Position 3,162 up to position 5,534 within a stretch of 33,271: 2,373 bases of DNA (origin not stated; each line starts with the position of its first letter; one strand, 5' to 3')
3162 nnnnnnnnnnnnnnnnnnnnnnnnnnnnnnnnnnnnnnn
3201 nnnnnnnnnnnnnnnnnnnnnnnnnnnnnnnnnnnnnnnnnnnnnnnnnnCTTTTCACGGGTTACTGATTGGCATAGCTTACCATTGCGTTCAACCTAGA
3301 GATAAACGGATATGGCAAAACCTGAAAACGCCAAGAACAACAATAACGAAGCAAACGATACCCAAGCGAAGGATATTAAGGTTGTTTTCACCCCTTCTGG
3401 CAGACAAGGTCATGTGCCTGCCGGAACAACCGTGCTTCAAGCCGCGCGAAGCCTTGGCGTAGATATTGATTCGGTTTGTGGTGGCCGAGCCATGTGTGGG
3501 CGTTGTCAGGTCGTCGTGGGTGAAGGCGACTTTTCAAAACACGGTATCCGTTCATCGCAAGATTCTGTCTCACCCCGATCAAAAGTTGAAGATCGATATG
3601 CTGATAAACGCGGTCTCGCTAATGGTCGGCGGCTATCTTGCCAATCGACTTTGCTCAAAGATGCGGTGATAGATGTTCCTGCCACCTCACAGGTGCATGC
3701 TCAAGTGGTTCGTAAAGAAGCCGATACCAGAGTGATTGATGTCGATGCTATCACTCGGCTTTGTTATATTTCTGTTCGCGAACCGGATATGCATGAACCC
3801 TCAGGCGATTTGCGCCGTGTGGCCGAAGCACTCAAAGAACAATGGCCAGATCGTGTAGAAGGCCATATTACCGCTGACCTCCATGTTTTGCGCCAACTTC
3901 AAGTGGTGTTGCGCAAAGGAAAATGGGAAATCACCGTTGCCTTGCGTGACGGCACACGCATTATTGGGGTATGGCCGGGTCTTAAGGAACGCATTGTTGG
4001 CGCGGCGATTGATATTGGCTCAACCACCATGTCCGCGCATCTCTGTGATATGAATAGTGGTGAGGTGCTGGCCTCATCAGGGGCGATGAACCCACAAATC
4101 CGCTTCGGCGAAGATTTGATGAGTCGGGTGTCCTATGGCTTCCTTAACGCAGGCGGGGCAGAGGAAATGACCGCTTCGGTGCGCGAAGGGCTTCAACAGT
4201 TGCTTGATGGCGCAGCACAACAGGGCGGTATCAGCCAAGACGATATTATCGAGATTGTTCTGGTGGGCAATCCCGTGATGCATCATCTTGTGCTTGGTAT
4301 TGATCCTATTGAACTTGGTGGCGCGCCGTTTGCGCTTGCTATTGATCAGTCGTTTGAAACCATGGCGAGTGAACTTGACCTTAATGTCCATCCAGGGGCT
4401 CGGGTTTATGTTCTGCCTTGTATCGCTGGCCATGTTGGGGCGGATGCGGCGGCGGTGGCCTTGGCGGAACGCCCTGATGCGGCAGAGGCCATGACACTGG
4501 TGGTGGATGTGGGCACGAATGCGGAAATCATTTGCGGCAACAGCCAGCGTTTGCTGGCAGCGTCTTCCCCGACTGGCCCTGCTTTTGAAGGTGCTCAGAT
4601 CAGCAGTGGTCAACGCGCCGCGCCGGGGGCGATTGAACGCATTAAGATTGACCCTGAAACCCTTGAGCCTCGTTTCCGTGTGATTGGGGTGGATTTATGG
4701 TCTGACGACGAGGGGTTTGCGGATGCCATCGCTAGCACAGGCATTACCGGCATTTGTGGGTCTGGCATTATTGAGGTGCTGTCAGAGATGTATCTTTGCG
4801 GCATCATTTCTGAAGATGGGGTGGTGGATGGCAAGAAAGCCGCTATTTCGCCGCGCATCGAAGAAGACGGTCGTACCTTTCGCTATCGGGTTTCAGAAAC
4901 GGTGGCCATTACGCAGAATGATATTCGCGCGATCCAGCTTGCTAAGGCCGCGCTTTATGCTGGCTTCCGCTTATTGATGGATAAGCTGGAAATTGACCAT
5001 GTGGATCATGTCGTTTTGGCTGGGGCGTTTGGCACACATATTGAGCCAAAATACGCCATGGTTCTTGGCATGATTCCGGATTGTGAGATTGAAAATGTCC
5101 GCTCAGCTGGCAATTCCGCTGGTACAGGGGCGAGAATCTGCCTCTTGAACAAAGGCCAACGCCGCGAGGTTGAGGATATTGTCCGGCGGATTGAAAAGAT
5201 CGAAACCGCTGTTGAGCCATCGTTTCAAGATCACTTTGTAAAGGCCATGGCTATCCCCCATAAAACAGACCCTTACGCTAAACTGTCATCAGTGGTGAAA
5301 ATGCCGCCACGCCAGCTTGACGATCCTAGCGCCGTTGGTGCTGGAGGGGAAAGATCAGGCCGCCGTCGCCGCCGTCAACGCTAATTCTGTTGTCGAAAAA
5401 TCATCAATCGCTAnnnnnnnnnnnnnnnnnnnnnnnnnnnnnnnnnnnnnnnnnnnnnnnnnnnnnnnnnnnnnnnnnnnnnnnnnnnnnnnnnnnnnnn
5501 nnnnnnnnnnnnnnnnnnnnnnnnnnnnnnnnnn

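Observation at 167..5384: Complementary charged tails: acidic N-terminus on the corrinoid carrier versus Arg-rich termini on its docking partners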

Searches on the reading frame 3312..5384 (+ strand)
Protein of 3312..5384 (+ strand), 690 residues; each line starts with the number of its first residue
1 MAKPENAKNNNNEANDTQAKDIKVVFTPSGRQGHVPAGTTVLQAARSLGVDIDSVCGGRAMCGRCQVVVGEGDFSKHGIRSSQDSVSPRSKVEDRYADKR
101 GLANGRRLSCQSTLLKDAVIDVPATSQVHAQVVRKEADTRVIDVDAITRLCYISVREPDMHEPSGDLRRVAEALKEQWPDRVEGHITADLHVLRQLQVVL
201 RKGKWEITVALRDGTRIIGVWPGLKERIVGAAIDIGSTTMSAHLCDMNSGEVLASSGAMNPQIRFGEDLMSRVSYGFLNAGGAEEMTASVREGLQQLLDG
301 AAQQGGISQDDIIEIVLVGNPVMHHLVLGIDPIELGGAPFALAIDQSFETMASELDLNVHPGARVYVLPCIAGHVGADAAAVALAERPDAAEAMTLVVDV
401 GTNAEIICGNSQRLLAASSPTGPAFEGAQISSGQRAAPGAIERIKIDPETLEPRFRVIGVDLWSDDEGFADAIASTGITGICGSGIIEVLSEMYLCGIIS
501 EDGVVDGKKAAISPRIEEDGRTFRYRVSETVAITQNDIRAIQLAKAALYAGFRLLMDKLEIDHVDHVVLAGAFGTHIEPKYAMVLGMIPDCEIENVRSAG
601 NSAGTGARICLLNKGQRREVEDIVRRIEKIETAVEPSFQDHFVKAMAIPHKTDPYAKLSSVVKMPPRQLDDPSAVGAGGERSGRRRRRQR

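Call 5: search_protein_families(library=pfam, proteins=[window:3312-5384:+])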
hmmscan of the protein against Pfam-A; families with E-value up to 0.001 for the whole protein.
window:3312-5384:+ (690 aa): 4 families
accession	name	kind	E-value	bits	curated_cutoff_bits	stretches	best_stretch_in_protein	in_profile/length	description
PF14574.11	RACo_C_ter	-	2.6e-88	295.9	27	1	394-655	2-257/261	C-terminal domain of RACo the ASKHA domain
PF17651.6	Raco_middle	-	1.1e-45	155.7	26.8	1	230-385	2-157/163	RACo middle region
PF17650.6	RACo_linker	-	1.1e-27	96.1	26.2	1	138-226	2-85/86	RACo linker region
PF00111.32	Fer2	-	1.5e-08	34.9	21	1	29-113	6-75/77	2Fe-2S iron-sulfur cluster binding domain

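Call 6: search_protein_families(library=ncbifam, proteins=[window:3312-5384:+])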
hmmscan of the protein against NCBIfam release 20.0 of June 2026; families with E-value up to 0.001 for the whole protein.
window:3312-5384:+ (690 aa): 5 families
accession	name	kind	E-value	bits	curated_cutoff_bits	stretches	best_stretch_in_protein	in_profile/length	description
NF040756.1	corr_regen_AcsV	exception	8.2e-115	384.5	800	1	23-651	1-626/632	corrinoid activation/regeneration protein AcsV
TIGR04270.1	Rama_corrin_act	subfamily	9.4e-33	113.3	500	1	230-663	2-431/534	methylamine methyltransferase corrinoid protein reductive activase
TIGR02007.1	fdx_isc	equivalog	3.3e-08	33.7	132.1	1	26-130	11-107/110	ISC system 2Fe-2S type ferredoxin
TIGR01941.1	nqrF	equivalog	5.2e-08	32.2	295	1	29-123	40-121/405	NADH:ubiquinone reductase (Na(+)-transporting) subunit F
NF058606.1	GlBtMonoRdsGbcB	equivalog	6e-07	28.7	500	1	5-75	260-330/362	glycine betaine monooxygenase reductase subunit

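Call 14: search_solved_structures(query=window:3312-5384:+, show_alignments=2)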
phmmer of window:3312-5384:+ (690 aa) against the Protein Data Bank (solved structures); distinct sequences matched with E-value up to 0.001: 6.
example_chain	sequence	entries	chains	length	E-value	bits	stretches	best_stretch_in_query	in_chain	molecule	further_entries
3zyy_X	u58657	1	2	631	3.7e-84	286.8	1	21-651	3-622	IRON-SULFUR CLUSTER BINDING PROTEIN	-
4c1n_K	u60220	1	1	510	4e-75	256.9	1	151-651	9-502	IRON-SULFUR CLUSTER BINDING PROTEIN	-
4c1n_I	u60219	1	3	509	5e-75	256.6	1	153-651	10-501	IRON-SULFUR CLUSTER BINDING PROTEIN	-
3ah7_A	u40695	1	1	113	3.4e-05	25.9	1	26-130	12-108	[2Fe-2S]ferredoxin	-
1i7h_A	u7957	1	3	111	5.6e-05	25.2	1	28-130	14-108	FERREDOXIN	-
5uj5_A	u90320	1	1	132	0.0006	21.7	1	35-113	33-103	Adrenodoxin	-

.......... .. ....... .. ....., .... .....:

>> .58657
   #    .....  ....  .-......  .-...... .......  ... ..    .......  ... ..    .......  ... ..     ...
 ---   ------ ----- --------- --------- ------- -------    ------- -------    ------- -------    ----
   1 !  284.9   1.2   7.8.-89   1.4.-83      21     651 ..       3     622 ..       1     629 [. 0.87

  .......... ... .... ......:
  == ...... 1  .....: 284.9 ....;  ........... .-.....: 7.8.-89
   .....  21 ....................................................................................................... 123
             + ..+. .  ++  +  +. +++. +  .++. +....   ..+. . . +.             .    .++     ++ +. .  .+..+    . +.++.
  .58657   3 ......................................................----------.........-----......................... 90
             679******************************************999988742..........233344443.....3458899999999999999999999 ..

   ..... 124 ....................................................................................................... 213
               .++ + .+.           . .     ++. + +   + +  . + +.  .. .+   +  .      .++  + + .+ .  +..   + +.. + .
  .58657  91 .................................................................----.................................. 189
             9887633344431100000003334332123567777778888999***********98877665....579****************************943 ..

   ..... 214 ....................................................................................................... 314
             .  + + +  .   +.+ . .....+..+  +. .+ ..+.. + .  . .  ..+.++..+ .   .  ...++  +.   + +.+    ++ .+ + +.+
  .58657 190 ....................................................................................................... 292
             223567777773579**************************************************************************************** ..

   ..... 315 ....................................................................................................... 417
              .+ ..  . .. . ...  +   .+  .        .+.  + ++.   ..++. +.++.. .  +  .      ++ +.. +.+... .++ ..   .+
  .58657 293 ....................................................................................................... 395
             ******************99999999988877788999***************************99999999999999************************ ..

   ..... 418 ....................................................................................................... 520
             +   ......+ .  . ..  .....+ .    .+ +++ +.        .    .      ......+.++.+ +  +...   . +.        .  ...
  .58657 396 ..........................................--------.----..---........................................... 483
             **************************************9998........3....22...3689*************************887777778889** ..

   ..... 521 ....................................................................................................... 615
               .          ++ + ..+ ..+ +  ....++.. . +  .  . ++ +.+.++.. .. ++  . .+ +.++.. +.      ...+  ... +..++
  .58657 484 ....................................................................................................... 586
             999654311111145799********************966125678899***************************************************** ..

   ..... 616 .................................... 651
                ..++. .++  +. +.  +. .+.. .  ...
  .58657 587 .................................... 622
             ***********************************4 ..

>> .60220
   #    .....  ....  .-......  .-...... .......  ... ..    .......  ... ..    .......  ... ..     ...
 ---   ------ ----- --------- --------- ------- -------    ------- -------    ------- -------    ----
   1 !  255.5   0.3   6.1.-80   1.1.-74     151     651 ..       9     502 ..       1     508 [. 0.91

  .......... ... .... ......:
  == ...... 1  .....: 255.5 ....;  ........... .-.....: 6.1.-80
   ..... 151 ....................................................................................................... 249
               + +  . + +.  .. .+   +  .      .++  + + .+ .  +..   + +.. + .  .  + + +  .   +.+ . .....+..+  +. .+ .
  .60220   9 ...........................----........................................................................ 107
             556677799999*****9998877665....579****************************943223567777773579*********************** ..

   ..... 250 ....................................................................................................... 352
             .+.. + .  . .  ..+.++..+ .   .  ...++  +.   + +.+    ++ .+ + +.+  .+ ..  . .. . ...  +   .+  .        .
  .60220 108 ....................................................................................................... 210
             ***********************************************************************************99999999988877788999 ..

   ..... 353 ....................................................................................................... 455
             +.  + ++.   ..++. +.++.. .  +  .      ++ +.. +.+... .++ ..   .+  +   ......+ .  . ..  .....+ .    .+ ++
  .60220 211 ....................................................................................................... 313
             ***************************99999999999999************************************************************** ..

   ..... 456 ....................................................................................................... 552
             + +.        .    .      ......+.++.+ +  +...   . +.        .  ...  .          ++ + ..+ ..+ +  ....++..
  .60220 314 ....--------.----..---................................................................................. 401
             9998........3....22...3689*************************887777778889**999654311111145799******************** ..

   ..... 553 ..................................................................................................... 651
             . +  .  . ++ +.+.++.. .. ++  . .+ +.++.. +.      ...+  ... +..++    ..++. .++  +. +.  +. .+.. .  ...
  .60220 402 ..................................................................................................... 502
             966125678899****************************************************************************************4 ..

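Call 57: search_protein_representatives(protein=window:3312-5384:+)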
Query: 690 residues. Proteins with E-value up to 0.001 (for the whole library): 13697; up to 1e-10: 9806; up to 1e-30: 5228. The best 150 are listed.
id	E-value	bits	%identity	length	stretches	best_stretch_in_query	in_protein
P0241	1.0e-254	863.6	62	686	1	23-688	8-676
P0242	6.2e-245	831.2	58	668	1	24-684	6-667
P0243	1.7e-198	677.8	54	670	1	23-689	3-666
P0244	7.4e-189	646.0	47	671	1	22-665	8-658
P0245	1.2e-186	638.6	50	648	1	24-654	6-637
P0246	9.9e-185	632.3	48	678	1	23-688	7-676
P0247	9.6e-184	629.1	63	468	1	219-688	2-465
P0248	3.4e-183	627.3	49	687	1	22-688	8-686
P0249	6.7e-173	593.2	49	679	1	21-681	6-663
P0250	5.2e-172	590.3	47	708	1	23-688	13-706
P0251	1.4e-171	588.9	47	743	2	20-468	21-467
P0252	1.7e-171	588.6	58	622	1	90-575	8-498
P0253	1.1e-169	582.6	50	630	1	22-652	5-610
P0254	1.4e-167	575.7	55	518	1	24-526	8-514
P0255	1.6e-165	568.8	45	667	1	16-648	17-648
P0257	2.2e-160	551.9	44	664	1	23-669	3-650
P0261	9.6e-152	523.3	42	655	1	22-654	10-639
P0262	6.0e-151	520.7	41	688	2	307-662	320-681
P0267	6.8e-144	497.4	41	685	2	307-667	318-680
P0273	6.7e-136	471.0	42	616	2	192-664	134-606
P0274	4.7e-135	468.2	43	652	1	20-648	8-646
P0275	5.1e-133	461.5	40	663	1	19-651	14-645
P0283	1.4e-128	446.8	40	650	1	24-664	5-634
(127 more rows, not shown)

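Call 60: find_encoding_contigs(protein=P0255, flank=10000, max_places=3)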
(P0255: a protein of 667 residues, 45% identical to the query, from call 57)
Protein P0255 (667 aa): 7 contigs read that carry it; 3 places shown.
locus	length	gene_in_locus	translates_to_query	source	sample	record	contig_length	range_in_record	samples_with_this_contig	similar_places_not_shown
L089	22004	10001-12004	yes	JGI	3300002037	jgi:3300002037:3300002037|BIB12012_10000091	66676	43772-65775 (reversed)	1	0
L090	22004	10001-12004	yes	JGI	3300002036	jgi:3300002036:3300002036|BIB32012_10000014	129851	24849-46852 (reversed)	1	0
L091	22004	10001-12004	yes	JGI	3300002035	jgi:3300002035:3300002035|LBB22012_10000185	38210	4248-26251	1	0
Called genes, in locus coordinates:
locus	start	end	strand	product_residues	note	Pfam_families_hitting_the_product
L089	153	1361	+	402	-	PF02861:Clp_N, PF13191:AAA_16 (faint), PF01637:ATPase_2 (faint), PF05621:TniB (weak), PF23569:NBD_SMAX1, PF00004:AAA, PF17871:AAA_lid_9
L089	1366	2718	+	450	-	PF00158:Sigma54_activat (weak), PF00004:AAA, PF07724:AAA_2, PF07728:AAA_5, PF10431:ClpB_D2-small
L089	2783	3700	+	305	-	PF14258:DUF4350 (weak)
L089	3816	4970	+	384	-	PF06155:GBBH-like_N, PF02668:TauD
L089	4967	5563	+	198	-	PF01966:HD (weak)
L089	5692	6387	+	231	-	PF02607:B12-binding_2, PF02310:B12-binding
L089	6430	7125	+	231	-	PF07796:DUF1638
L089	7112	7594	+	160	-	PF12225:DUF5981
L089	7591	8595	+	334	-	PF02219:MTHFR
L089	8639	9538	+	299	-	PF00809:Pterin_bind, PF03599:CdhD (weak)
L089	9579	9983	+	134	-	PF04828:GFA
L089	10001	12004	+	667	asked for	PF00111:Fer2 (weak), PF17650:RACo_linker, PF17651:Raco_middle, PF14574:RACo_C_ter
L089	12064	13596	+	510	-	PF06253:MTTB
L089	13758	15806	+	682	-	PF07715:Plug, PF00593:TonB_dep_Rec_b-barrel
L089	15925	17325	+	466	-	PF00743:FMO-like, PF07992:Pyr_redox_2 (weak), PF13738:Pyr_redox_3, PF13434:Lys_Orn_oxgnase (weak)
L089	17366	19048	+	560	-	PF00501:AMP-binding, PF13193:AMP-binding_C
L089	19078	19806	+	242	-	PF03352:Adenine_glyco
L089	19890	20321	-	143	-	PF14248:DUF4345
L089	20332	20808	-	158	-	-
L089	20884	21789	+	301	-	PF00126:HTH_1, PF03466:LysR_substrate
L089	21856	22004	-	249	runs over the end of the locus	PF07386:DUF1499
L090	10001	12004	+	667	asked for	PF00111:Fer2 (weak), PF17650:RACo_linker, PF17651:Raco_middle, PF14574:RACo_C_ter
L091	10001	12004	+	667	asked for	PF00111:Fer2 (weak), PF17650:RACo_linker, PF17651:Raco_middle, PF14574:RACo_C_ter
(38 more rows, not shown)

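Call 62: find_encoding_contigs(protein=P0262, flank=10000, max_places=1)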
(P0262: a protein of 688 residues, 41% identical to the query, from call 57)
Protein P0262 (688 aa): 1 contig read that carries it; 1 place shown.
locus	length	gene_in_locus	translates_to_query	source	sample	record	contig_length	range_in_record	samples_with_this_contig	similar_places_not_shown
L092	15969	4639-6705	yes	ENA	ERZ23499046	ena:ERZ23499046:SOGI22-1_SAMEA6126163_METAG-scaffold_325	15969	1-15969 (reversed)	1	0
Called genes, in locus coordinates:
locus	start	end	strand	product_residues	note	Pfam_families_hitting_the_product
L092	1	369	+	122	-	?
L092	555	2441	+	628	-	PF02310:B12-binding (faint)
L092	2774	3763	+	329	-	PF01208:URO-D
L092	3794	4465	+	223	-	PF02607:B12-binding_2, PF02310:B12-binding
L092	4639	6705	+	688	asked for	PF00111:Fer2 (weak), PF17650:RACo_linker, PF17651:Raco_middle, PF14574:RACo_C_ter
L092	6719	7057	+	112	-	PF22263:DUF6951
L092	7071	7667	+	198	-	PF10050:DUF2284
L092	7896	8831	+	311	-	PF01208:URO-D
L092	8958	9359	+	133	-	-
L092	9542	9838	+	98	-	-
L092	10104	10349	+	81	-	PF13192:Thioredoxin_3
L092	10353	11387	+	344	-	PF02492:cobW, PF07683:CobW_C (faint)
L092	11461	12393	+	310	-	PF00070:Pyr_redox (faint), PF00890:FAD_binding_2 (faint), PF07992:Pyr_redox_2, PF13738:Pyr_redox_3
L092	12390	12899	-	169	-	PF01597:GCV_H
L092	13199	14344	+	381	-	PF25199:nSTAND_NTPase5 (faint), PF02492:cobW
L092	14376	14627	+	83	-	PF13192:Thioredoxin_3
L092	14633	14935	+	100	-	PF00515:TPR_1 (weak), PF07719:TPR_2 (weak), PF13414:TPR_11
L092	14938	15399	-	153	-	PF02310:B12-binding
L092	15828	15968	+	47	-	?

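Call 63: find_encoding_contigs(protein=P0267, flank=10000, max_places=1)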
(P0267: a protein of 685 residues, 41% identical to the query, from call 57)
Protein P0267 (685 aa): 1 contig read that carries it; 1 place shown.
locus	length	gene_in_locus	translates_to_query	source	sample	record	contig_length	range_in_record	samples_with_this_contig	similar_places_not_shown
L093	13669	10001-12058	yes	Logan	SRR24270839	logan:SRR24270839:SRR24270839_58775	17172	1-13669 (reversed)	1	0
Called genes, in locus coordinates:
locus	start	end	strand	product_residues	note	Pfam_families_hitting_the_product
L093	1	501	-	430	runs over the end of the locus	PF06808:DctM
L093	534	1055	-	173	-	PF04290:DctQ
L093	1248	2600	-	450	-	PF03480:DctP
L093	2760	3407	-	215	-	PF02607:B12-binding_2, PF02310:B12-binding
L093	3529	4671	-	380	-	PF01208:URO-D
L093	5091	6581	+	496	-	PF01841:Transglut_core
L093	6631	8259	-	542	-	PF06505:XylR_N, PF02830:V4R (weak), PF00158:Sigma54_activat, PF14532:Sigma54_activ_2, PF25601:AAA_lid_14, PF02954:HTH_8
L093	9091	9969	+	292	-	PF00809:Pterin_bind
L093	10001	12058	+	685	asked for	PF00111:Fer2 (weak), PF17650:RACo_linker, PF17651:Raco_middle, PF14574:RACo_C_ter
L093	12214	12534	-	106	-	PF22263:DUF6951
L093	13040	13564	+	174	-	PF00589:Phage_integrase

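Call 64: find_encoding_contigs(protein=P0273, flank=10000, max_places=1)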
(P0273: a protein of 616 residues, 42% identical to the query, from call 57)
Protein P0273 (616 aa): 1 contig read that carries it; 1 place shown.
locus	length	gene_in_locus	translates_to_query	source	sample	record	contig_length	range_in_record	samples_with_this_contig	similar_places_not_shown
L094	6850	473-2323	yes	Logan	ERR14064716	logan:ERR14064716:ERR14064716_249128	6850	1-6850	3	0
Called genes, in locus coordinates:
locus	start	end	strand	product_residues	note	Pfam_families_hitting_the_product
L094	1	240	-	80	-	?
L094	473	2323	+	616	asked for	PF00111:Fer2 (faint), PF17651:Raco_middle, PF14574:RACo_C_ter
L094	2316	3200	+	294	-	PF02574:S-methyl_trans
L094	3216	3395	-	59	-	-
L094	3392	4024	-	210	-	PF13489:Methyltransf_23, PF05175:MTS, PF13847:Methyltransf_31, PF13649:Methyltransf_25, PF08241:Methyltransf_11, PF08242:Methyltransf_12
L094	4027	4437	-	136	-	-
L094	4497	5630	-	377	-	PF00278:Orn_DAP_Arg_deC, PF02784:Orn_Arg_deC_N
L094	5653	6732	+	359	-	PF01116:F_bP_aldolase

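Call 65: find_encoding_contigs(protein=P0275, flank=10000, max_places=1)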
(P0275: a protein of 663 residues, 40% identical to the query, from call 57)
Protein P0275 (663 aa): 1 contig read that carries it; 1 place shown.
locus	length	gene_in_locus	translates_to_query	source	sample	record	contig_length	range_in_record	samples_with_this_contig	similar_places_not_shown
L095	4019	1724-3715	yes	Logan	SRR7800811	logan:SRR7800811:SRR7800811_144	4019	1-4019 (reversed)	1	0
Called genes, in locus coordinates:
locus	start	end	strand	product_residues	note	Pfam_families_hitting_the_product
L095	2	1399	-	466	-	?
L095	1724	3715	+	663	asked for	PF00111:Fer2, PF17651:Raco_middle, PF14574:RACo_C_ter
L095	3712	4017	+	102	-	?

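Call 67: find_encoding_contigs(protein=P0244, flank=10000, max_places=1)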
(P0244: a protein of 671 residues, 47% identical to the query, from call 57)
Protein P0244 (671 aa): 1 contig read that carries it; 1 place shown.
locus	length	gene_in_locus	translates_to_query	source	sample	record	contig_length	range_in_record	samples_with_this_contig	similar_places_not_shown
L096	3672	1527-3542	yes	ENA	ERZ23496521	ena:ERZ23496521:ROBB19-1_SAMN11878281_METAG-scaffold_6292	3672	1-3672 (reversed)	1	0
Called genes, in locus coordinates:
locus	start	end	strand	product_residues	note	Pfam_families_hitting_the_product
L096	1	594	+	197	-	?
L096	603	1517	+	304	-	PF00809:Pterin_bind, PF03599:CdhD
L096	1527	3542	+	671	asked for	PF00111:Fer2 (faint), PF17650:RACo_linker, PF17651:Raco_middle, PF14574:RACo_C_ter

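Call 68: find_encoding_contigs(protein=P0257, flank=10000, max_places=1)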
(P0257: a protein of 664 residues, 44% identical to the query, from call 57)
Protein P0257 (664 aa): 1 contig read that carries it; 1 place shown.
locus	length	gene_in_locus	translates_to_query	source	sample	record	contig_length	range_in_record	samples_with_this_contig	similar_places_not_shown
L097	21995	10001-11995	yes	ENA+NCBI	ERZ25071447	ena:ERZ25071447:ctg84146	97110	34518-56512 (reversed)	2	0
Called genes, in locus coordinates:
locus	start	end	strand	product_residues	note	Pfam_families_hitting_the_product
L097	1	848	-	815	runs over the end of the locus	PF05954:Phage_GPD, PF04717:Phage_base_V, PF22178:Gp5_trimer_C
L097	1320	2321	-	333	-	PF04389:Peptidase_M28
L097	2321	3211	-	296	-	PF03279:Lip_A_acyltrans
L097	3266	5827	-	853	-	PF01751:Toprim, PF01131:Topoisom_bac, PF13368:Toprim_C_rpt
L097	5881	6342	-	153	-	PF04361:DUF494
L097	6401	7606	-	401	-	PF02481:DNA_processg_A, PF17782:WHD_DprA (weak)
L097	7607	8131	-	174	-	-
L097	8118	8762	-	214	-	PF01476:LysM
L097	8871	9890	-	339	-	PF00528:BPD_transp_1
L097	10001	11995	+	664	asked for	PF00111:Fer2, PF17650:RACo_linker, PF17651:Raco_middle, PF14574:RACo_C_ter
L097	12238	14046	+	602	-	PF02366:PMT, PF13231:PMT_2, PF16192:PMT_4TMC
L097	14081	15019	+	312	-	PF00535:Glycos_transf_2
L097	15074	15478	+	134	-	PF04138:GtrA_DPMS_TM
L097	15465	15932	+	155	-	-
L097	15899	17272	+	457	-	PF13231:PMT_2 (weak)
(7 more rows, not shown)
